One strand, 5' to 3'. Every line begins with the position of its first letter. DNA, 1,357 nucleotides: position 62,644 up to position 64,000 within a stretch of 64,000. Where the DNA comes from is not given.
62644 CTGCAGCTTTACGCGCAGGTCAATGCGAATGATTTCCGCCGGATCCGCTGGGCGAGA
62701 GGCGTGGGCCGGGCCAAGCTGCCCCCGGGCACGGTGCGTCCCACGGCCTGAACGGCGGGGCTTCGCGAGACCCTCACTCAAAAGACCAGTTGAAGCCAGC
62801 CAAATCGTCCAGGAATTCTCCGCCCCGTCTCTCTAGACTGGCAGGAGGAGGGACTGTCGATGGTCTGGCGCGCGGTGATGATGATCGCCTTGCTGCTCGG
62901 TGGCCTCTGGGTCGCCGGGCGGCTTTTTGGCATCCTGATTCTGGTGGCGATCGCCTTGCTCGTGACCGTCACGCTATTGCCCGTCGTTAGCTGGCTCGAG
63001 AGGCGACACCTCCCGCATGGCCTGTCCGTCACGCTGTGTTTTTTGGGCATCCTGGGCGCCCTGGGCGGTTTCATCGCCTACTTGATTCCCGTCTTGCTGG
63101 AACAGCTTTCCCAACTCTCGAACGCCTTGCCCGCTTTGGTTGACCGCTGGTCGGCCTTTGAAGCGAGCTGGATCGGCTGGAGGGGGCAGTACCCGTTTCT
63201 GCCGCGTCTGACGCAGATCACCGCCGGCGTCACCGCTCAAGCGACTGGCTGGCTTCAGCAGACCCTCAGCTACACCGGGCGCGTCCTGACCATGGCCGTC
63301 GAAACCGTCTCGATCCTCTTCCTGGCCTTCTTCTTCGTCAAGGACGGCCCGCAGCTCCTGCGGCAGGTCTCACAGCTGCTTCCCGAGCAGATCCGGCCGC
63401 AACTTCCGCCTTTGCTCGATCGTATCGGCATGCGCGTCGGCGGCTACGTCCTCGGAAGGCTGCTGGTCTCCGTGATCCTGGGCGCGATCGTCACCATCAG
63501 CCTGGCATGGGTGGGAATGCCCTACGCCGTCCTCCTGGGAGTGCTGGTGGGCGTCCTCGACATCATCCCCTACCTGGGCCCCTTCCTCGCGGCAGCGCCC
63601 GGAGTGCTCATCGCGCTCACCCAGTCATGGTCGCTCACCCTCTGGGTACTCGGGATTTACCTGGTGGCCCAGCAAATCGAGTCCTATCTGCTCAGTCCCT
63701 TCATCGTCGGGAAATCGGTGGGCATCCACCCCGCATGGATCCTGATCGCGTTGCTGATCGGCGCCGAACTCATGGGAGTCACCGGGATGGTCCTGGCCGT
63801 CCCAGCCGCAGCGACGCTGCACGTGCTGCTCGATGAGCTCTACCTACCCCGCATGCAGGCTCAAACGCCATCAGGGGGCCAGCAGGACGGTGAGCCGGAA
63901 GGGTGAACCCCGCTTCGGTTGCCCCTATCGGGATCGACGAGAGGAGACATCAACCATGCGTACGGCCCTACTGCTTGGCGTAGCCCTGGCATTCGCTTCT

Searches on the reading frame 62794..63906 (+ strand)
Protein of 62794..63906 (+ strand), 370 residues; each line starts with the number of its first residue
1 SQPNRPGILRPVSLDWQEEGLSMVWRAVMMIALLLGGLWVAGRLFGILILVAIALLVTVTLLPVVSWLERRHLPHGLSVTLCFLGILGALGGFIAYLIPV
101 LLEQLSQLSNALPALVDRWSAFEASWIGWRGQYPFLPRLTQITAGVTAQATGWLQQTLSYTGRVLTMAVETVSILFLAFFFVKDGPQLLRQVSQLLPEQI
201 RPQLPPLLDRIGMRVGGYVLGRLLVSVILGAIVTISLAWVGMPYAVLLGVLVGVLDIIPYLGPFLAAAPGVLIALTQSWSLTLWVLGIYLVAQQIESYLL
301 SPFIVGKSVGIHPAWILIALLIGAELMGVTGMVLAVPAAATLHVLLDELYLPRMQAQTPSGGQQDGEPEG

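Call 54: search_protein_families(library=pfam, proteins=[window:62794-63906:+], max_evalue=0.0001)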
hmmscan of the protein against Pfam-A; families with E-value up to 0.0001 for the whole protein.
window:62794-63906:+ (370 aa): 1 family
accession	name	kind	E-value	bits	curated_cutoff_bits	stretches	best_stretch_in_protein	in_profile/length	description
PF01594.21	AI-2E_transport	-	1.8e-66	225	34.3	1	25-349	2-326/327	AI-2E family transporter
